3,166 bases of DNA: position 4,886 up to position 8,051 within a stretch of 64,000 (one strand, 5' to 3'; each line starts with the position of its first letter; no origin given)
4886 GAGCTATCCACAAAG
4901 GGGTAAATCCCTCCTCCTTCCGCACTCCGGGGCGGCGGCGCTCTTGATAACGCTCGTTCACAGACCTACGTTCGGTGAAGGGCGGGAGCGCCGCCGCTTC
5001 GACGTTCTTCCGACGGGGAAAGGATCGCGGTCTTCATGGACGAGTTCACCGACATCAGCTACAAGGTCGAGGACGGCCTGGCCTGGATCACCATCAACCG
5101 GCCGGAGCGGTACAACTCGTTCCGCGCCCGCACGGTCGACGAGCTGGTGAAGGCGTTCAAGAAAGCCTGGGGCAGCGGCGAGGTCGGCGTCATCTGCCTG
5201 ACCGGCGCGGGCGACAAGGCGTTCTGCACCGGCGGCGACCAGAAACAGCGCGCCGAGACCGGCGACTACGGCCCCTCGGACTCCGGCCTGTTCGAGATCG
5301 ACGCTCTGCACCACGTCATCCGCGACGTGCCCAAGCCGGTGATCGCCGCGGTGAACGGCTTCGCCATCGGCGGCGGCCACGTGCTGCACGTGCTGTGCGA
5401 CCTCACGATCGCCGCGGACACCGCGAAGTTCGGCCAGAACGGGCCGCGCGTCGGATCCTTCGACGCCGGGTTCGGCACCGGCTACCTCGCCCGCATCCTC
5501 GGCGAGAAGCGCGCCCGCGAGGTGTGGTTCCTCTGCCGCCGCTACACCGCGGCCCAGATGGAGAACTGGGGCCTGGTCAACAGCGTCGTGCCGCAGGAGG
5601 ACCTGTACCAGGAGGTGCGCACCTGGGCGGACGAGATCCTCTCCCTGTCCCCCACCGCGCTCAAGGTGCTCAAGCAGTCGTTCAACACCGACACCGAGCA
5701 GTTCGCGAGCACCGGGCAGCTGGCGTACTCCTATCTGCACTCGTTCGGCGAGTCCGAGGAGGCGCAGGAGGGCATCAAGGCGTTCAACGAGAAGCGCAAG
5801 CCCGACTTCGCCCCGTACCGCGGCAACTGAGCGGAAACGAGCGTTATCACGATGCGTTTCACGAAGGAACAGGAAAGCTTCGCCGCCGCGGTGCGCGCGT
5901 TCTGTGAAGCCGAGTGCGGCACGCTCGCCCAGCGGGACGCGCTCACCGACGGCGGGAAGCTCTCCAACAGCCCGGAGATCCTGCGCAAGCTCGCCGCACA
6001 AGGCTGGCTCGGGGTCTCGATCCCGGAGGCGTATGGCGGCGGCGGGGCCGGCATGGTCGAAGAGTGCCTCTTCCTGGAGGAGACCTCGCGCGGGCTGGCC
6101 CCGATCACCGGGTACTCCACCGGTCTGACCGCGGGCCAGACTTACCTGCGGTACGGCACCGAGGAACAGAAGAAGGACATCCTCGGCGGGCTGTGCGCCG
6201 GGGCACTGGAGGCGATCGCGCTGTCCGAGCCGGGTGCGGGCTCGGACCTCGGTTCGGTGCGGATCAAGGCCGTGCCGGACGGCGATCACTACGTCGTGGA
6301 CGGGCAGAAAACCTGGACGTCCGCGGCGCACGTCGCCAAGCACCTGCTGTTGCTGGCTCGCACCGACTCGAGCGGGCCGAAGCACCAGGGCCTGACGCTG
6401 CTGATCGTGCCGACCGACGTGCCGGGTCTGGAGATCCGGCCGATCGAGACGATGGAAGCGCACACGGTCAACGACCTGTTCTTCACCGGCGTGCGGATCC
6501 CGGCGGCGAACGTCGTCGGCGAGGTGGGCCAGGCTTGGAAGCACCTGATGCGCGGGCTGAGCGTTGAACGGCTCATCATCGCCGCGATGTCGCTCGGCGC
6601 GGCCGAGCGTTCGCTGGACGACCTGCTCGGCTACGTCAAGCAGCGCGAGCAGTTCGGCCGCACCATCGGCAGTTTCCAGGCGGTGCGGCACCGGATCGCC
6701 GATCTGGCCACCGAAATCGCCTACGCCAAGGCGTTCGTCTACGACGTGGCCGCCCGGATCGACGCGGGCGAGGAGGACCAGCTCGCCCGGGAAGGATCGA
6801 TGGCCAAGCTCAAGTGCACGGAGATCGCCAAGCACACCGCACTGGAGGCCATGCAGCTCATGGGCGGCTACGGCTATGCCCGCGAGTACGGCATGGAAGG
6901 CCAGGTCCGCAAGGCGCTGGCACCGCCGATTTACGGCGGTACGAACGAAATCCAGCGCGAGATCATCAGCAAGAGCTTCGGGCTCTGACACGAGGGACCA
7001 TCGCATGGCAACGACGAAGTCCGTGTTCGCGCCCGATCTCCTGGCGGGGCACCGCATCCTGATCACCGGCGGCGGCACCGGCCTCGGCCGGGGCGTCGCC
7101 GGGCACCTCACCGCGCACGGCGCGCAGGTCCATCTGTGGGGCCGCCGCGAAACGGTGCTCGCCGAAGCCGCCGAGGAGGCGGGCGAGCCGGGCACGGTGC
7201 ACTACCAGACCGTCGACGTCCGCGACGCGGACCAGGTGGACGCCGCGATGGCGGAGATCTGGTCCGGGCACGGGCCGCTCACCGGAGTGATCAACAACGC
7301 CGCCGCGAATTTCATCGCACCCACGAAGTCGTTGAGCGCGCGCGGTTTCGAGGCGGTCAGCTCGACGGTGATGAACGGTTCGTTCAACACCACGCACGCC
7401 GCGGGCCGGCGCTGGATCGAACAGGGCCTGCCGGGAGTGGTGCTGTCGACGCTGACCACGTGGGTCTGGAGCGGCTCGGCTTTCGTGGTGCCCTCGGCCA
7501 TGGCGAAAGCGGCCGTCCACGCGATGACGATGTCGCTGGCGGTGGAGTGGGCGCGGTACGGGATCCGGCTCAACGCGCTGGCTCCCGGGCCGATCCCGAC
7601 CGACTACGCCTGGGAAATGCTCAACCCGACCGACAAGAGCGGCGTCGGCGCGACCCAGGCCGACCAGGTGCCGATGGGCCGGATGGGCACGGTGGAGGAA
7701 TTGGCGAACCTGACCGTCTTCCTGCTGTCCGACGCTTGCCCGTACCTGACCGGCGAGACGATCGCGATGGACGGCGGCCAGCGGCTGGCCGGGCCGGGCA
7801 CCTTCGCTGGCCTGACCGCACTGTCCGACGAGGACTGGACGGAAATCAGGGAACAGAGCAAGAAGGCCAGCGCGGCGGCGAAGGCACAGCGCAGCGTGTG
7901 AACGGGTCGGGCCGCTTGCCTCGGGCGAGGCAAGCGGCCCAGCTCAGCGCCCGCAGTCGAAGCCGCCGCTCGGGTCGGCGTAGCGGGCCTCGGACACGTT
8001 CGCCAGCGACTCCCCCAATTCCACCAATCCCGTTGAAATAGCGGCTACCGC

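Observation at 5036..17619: Bad/Ali-like alicyclic ring-cleavage parts: BadH-like SDR, two MenB/BadI-family paralogs, DECR-type dienoyl-CoA reductase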

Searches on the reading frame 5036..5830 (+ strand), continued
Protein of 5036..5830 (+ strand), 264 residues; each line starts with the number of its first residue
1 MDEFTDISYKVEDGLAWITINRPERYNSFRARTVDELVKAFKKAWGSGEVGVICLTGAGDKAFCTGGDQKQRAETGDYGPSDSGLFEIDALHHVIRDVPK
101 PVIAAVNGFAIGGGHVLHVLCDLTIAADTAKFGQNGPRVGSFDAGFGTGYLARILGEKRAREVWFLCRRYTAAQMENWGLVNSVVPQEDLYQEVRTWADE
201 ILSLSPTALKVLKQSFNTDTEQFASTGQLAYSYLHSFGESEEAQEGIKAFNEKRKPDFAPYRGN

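Call 49: get_annotated_region(hit=H38, flank=6000)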
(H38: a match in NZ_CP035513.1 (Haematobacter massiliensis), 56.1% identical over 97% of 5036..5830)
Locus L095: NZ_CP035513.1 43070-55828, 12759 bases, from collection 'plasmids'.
description: Haematobacter massiliensis strain OT1 plasmid pOT1-3, complete sequence
organism: Haematobacter massiliensis (NCBI taxid 195105)
taxonomy: Bacteria; Pseudomonadota; Alphaproteobacteria; Rhodobacterales; Paracoccaceae; Haematobacter; Haematobacter massiliensis
host: -; source: single cell,human skin swab; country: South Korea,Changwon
typing (MOB-suite, as given by PLSDB): non-mobilizable
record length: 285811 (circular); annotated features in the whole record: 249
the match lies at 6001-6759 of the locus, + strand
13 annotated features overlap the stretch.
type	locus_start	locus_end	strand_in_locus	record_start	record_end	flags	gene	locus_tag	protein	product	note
CDS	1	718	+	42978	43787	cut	-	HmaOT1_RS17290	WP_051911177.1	TOBE domain-containing protein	-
CDS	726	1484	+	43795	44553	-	modA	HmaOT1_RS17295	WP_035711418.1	molybdate ABC transporter substrate-binding protein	GO:0015689 - molybdate ion transport [Evidence IEA]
CDS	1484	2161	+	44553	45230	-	modB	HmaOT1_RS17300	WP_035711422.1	molybdate ABC transporter permease subunit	GO:0015689 - molybdate ion transport [Evidence IEA]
CDS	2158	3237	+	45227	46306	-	modC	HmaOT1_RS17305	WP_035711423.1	molybdenum ABC transporter ATP-binding protein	GO:0015689 - molybdate ion transport [Evidence IEA]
CDS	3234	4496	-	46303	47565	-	-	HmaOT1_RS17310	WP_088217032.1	autotransporter domain-containing protein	-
CDS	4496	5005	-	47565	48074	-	-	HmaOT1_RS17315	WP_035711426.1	MarR family transcriptional regulator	-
CDS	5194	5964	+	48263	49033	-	-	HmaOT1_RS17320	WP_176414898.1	SDR family NAD(P)-dependent oxidoreductase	-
CDS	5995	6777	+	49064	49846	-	badI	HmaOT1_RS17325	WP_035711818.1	2-ketocyclohexanecarboxyl-CoA hydrolase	-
CDS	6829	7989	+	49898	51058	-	aliB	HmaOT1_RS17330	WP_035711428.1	cyclohexanecarboxyl-CoA dehydrogenase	-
CDS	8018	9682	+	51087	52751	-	aliA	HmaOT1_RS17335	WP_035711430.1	cyclohexanecarboxylate-CoA ligase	-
CDS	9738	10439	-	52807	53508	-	-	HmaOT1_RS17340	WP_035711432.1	glutathione S-transferase N-terminal domain-containing protein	GO:0006749 - glutathione metabolic process [Evidence IEA]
CDS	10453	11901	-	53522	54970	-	xylB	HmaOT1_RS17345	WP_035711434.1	xylulokinase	GO:0042732 - D-xylose metabolic process [Evidence IEA]; GO:0005997 - xylulose metabolic process [Evidence IEA]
CDS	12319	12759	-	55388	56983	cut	-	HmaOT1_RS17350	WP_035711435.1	AMP-binding protein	-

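Call 50: get_annotated_region(hit=H28, flank=10000)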
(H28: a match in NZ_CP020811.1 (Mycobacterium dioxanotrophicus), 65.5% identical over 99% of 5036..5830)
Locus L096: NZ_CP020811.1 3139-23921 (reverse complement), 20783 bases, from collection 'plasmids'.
description: Mycobacterium dioxanotrophicus strain PH-06 plasmid unnamed2, complete sequence
organism: Mycobacterium dioxanotrophicus (NCBI taxid 482462)
taxonomy: Bacteria; Actinomycetota; Actinomycetes; Mycobacteriales; Mycobacteriaceae; Mycobacterium; Mycobacterium dioxanotrophicus
host: -; source: Single cell,river sediment; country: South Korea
typing (MOB-suite, as given by PLSDB): mobilizable; relaxase MOBF
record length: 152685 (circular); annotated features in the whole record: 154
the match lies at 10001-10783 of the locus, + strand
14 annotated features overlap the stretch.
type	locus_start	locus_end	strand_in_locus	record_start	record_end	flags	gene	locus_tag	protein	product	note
CDS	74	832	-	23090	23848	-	-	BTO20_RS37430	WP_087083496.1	evbL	-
CDS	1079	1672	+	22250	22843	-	-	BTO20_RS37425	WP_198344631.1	response regulator transcription factor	GO:0000160 - phosphorelay signal transduction system [Evidence IEA]; GO:0006355 - regulation of DNA-templated ...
CDS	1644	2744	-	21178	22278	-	-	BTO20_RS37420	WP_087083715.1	GAF domain-containing protein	-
CDS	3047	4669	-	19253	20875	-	-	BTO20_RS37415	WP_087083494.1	AMP-binding protein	-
CDS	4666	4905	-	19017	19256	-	-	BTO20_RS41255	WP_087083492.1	hypothetical protein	-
CDS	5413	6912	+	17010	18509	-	-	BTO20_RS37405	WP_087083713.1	aldehyde dehydrogenase family protein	-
CDS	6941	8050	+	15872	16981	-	-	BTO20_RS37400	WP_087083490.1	NDMA-dependent alcohol dehydrogenase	-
CDS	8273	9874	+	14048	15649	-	groL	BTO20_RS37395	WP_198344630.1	chaperonin GroEL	GO:0006457 - protein folding [Evidence IEA]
CDS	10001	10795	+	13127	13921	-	-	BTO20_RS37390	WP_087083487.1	enoyl-CoA hydratase-related protein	-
CDS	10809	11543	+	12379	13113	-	-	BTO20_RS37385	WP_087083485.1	SDR family NAD(P)-dependent oxidoreductase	-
CDS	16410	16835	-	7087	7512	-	-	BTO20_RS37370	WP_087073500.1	DUF6188 family protein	-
CDS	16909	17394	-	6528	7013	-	-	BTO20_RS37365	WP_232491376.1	TetR family transcriptional regulator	-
CDS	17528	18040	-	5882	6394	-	-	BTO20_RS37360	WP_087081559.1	PaaI family thioesterase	-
CDS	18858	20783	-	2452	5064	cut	-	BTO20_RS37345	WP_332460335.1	transposase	-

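Call 65: find_homologous_proteins(query=window:5036-5830:+, max_evalue=1e-40)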
Query window:5036-5830:+ (264 aa): 7990 proteins with E <= 1e-40 among 8000 candidates; the best 120 are listed.
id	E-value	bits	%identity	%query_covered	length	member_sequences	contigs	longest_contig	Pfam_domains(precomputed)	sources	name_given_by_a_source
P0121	5.5e-163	559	92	100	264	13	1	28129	PF00378.26,PF16113.11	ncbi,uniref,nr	ncbi:1,4-dihydroxy-2-naphthoyl-CoA synthase [Amycolatopsis sp. K13G38]|uniref:1,4-dihydroxy-2-naphth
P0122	1.1e-160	551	91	100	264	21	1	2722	PF00378.26,PF16113.11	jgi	jgi:naphthoate synthase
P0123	2.1e-159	547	89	100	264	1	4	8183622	PF00378.26,PF16113.11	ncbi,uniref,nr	ncbi:enoyl-CoA hydratase-related protein [Amycolatopsis acidiphila]|uniref:1,4-dihydroxy-2-naphthoyl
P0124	9.7e-157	538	90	99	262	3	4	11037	PF00378.26,PF16113.11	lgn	-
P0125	1.2e-155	535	87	100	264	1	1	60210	PF00378.26,PF16113.11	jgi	jgi:naphthoate synthase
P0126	3.5e-155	533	87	100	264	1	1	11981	PF00378.26,PF16113.11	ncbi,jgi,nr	ncbi:MAG TPA: enoyl-CoA hydratase-related protein [Pseudonocardiaceae bacterium]|jgi:naphthoate synt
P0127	3.1e-154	530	86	100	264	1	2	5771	PF00378.26,PF16113.11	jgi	jgi:naphthoate synthase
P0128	1.4e-151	521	84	100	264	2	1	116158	PF00378.26,PF16113.11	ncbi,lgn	ncbi:enoyl-CoA hydratase-related protein [Saccharopolyspora sp. NPDC002578]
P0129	2.2e-150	517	84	100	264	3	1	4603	PF00378.26,PF16113.11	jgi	jgi:naphthoate synthase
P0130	2.3e-149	514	84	100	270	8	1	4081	PF00378.26,PF16113.11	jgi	jgi:naphthoate synthase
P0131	2.6e-149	514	82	100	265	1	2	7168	PF00378.26,PF16113.11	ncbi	ncbi:MAG: enoyl-CoA hydratase-related protein [Thermocrispum sp.]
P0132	3.1e-149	514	84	100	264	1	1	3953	PF00378.26,PF16113.11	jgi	jgi:2-ketocyclohexanecarboxyl-CoA hydrolase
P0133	4.3e-149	513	83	100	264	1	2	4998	PF00378.26,PF16113.11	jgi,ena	jgi:naphthoate synthase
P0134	5.3e-149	513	83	100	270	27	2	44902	PF00378.26,PF16113.11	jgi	jgi:2-ketocyclohexanecarboxyl-CoA hydrolase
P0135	8.1e-149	512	83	100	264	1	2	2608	PF00378.26,PF16113.11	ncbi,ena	-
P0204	5.9e-144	496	81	100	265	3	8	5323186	PF00378.26,PF16113.11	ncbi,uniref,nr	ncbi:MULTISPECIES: enoyl-CoA hydratase-related protein [Protofrankia]|uniref:1,4-dihydroxy-2-naphtho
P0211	8.6e-144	496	80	100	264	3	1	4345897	PF00378.26,PF16113.11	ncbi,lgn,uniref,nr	ncbi:1,4-dihydroxy-2-naphthoyl-CoA synthase [Frondihabitans sp. PAMC 28766]|uniref:enoyl-CoA hydrata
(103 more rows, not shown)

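Call 66: find_encoding_contigs(protein=P0204, flank=10000, max_places=1)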
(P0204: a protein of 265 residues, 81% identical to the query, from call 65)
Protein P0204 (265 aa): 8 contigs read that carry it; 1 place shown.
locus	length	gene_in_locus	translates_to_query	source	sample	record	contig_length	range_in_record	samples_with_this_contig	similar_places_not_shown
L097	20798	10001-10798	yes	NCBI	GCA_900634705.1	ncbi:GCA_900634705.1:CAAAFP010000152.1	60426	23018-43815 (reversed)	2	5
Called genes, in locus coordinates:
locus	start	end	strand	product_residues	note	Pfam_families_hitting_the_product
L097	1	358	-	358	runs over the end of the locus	PF02900:LigB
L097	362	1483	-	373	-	PF04909:Amidohydro_2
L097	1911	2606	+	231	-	PF00392:GntR, PF02082:Rrf2 (faint), PF07729:FCD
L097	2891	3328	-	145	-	PF07366:SnoaL, PF12680:SnoaL_2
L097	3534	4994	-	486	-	PF00171:Aldedh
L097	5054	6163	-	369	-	PF08240:ADH_N, PF16912:Glu_dehyd_C (weak), PF00107:ADH_zinc_N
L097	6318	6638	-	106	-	PF00111:Fer2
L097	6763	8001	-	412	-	PF03486:HI0933_like (faint), PF07992:Pyr_redox_2, PF13241:NAD_binding_7 (faint), PF13450:NAD_binding_8 (faint), PF13738:Pyr_redox_3 (weak), PF00070:Pyr_redox, PF14759:Reductase_C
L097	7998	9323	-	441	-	PF00067:p450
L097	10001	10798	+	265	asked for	PF00378:ECH_1, PF16113:ECH_2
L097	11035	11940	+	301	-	PF00106:adh_short, PF08659:KR, PF23441:SDR, PF13561:adh_short_C2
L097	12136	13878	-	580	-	PF00378:ECH_1, PF16113:ECH_2, PF00378:ECH_1, PF16113:ECH_2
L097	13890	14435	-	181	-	PF13936:HTH_38 (faint), PF13384:HTH_23, PF13518:HTH_28, PF13551:HTH_29 (weak), PF13565:HTH_32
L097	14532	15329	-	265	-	PF00378:ECH_1, PF16113:ECH_2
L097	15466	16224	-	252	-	PF00106:adh_short, PF08659:KR, PF13561:adh_short_C2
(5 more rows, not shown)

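Call 67: find_encoding_contigs(protein=P0211, flank=10000, max_places=1)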
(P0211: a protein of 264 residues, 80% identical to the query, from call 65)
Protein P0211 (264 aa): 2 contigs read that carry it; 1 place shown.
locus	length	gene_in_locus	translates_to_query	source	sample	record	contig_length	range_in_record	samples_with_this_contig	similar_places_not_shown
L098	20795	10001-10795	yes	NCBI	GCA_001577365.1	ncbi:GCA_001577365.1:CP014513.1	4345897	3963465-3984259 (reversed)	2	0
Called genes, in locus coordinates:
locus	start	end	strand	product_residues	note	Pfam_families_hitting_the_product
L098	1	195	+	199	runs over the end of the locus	PF13193:AMP-binding_C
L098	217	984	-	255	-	PF00392:GntR, PF07729:FCD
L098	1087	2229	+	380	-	PF02771:Acyl-CoA_dh_N, PF00441:Acyl-CoA_dh_1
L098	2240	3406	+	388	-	PF02771:Acyl-CoA_dh_N, PF02770:Acyl-CoA_dh_M, PF00441:Acyl-CoA_dh_1, PF08028:Acyl-CoA_dh_2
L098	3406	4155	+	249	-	PF00106:adh_short, PF08659:KR, PF13561:adh_short_C2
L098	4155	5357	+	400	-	PF00108:Thiolase_N, PF02803:Thiolase_C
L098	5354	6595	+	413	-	PF02550:AcetylCoA_hydro, PF13336:AcetylCoA_hyd_C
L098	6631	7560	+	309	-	PF00682:HMGL-like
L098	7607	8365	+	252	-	PF00106:adh_short, PF08659:KR, PF13561:adh_short_C2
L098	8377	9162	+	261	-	PF00378:ECH_1, PF16113:ECH_2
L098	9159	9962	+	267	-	PF00378:ECH_1, PF16113:ECH_2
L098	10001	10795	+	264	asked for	PF00378:ECH_1, PF16113:ECH_2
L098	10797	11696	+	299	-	PF23441:SDR (faint), PF00106:adh_short, PF08659:KR, PF13561:adh_short_C2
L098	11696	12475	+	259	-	PF00106:adh_short, PF08659:KR, PF13561:adh_short_C2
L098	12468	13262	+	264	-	PF00378:ECH_1, PF16113:ECH_2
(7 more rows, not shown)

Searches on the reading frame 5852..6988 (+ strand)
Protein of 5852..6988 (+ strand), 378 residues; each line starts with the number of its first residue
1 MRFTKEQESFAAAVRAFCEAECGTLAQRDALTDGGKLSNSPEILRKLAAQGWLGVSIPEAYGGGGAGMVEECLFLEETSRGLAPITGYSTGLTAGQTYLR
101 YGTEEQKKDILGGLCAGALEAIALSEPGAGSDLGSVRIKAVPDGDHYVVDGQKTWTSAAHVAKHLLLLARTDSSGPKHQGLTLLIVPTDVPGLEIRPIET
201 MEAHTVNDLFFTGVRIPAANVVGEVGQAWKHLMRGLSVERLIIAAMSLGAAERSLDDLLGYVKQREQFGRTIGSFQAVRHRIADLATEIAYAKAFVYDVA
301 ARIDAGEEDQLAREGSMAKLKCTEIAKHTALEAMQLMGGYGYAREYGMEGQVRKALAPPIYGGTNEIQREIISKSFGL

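Call 5: search_protein_families(library=ncbifam, proteins=[window:5852-6988:+], max_evalue=0.00001)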
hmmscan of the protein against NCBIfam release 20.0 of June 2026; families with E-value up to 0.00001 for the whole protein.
window:5852-6988:+ (378 aa): 21 families
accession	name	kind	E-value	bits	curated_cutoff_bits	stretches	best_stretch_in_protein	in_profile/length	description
NF042972.1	AcrlCoAredClosAcrC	equivalog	5.2e-74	249.2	640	1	2-375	4-375/378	acryloyl-CoA reductase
NF045652.1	ProlPCPDhRedW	equivalog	4.9e-61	206.6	650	1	43-378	36-375/376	L-prolyl-[peptidyl-carrier protein] dehydrogenase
NF045552.1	GlutCoADH_Des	equivalog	6.6e-60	203.3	470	1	3-373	5-376/387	glutaryl-CoA dehydrogenase Acd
NF008997.0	PRK12341.1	equivalog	9.2e-58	196.1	537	1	2-369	4-369/382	acyl-CoA dehydrogenase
NF042439.1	SulpropCoADesulf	equivalog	3e-55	187.5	600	1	41-374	27-368/379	3-sulfinopropanoyl-CoA desulfinase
NF053553.1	prodigi_MBC_PigA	equivalog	5.9e-54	183.6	500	1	3-378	5-381/381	prodigiosin MBC biosynthesis dehydrogenase PigA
NF043006.1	CyhCrbnylCoADH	equivalog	1.5e-51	175.6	650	1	6-374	7-373/380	cyclohexane-1-carbonyl-CoA dehydrogenase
NF058590.1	AcCoDHFadEBacil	equivalog_domain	2.8e-51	174.7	600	1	3-374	21-408/586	acyl-CoA dehydrogenase FadE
TIGR03207.1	cyc_hxne_CoA_dh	equivalog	4.3e-48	163.9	575.35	1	42-374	36-369/372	cyclohexanecarboxyl-CoA dehydrogenase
TIGR03204.1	pimC_large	equivalog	4.1e-44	151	623.85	1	2-375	3-391/395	pimeloyl-CoA dehydrogenase large subunit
NF002885.1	PRK03354.1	equivalog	1.5e-39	136.2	540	1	2-369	4-366/378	crotonobetainyl-CoA dehydrogenase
TIGR03203.1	pimD_small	equivalog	8.1e-39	133.8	652.7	1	40-348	39-348/378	pimeloyl-CoA dehydrogenase small subunit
NF007000.1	PRK09463.1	subfamily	5.4e-29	101.1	600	1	38-341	73-397/726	acyl-CoA dehydrogenase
NF052270.1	Staph_DH_FadE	equivalog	7.7e-28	97.3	600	1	81-374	101-391/400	acyl-CoA dehydrogenase FadE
NF050027.1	acylCoADhIpdE2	equivalog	3.6e-23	82.5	450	1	240-349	181-283/311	acyl-CoA dehydrogenase IpdE2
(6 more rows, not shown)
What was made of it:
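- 5852..6988 (+): Acyl-CoA dehydrogenase (AliB/MrcB-like position). NCBIfam ACAD families; cyclohexane-1-carbonyl-CoA dehydrogenase 176 bits (call 5).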

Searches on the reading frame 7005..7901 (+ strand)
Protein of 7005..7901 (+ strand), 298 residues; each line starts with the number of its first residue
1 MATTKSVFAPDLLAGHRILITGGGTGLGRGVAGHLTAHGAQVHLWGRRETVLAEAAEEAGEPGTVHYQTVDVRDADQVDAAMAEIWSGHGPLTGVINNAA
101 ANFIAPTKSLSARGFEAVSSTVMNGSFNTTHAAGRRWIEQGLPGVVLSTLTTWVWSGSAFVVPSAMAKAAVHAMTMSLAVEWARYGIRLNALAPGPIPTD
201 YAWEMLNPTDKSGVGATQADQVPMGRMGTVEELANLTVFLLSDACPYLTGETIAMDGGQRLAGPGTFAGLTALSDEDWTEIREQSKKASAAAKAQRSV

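Call 5: search_protein_families(library=ncbifam, proteins=[window:7005-7901:+], max_evalue=0.00001)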
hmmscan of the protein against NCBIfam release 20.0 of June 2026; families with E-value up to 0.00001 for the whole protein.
window:7005-7901:+ (298 aa): 213 families (the best 25 are shown)
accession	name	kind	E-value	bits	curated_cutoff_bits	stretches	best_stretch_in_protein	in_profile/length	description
NF005811.0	PRK07677.1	equivalog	6.6e-67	225.7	318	1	16-262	4-250/254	2,4-dienoyl-CoA reductase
NF005752.0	PRK07576.1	subfamily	1.3e-49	168.9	321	1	13-264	7-255/271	SDR family oxidoreductase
NF005559.1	PRK07231.1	subfamily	3.2e-43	148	215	1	13-259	2-247/249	glucose 1-dehydrogenase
NF004198.0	PRK05653.1-3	equivalog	3.6e-39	134.7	296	1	12-260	4-247/248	3-oxoacyl-ACP reductase FabG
NF006070.0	PRK08213.1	subfamily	6.1e-39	134.1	279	1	13-259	10-256/259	gluconate 5-dehydrogenase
NF005469.0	PRK07063.1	equivalog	7.4e-37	127.3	306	1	12-259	4-254/260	SDR family oxidoreductase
NF005711.0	PRK07523.1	subfamily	8.8e-37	127.1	413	1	13-258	8-250/255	SDR family oxidoreductase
TIGR01830.1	3oxo_ACP_reduc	equivalog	1.1e-36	126.7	297.75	1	19-258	2-237/239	3-oxoacyl-[acyl-carrier-protein] reductase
NF005893.0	PRK07856.1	equivalog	6.9e-36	123.8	255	1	14-258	8-240/255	SDR family oxidoreductase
NF009466.0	PRK12826.1-2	subfamily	1e-35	123.4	222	1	16-260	4-245/248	3-oxoacyl-ACP reductase FabG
NF052558.1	MBtsdlDhBudC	equivalog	1.3e-35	123.1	270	1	16-259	4-241/250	meso-2,3-butanediol dehydrogenase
NF004528.0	PRK05875.1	equivalog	1.6e-35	122.8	334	1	15-264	10-260/280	SDR family oxidoreductase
NF009468.0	PRK12826.1-4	equivalog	2.3e-35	122.5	318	1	13-261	5-249/256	SDR family oxidoreductase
NF005067.0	PRK06484.1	equivalog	6.1e-35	120.7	713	1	18-262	12-254/524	short chain dehydrogenase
NF005472.0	PRK07067.1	equivalog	1.1e-34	120.2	338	1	13-261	4-256/257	L-iditol 2-dehydrogenase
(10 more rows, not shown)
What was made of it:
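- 7005..7901 (+): SDR-type 2,4-dienoyl-CoA reductase-like enzyme. NF005811 226 bits (call 5).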

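Call 60: search_solved_structures(query=window:7005-7901:+, max_evalue=1e-35)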
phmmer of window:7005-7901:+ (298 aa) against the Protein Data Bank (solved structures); distinct sequences matched with E-value up to 1e-35: 3.
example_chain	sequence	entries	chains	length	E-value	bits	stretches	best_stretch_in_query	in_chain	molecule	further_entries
1w6u_A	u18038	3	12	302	1.5e-58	201.8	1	5-288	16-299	2,4-DIENOYL-COA REDUCTASE, MITOCHONDRIAL PRECURSOR | 2,4-DIENOYL-COA REDUCTASE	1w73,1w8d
7ucw_A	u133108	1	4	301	6e-57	196.6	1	5-283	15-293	Decr1 protein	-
3imf_A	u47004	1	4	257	6e-54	186.7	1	18-261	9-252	Short chain dehydrogenase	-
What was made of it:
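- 7005..7901 (+): The best solved structure is human mitochondrial DECR at 202 bits (call 60).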
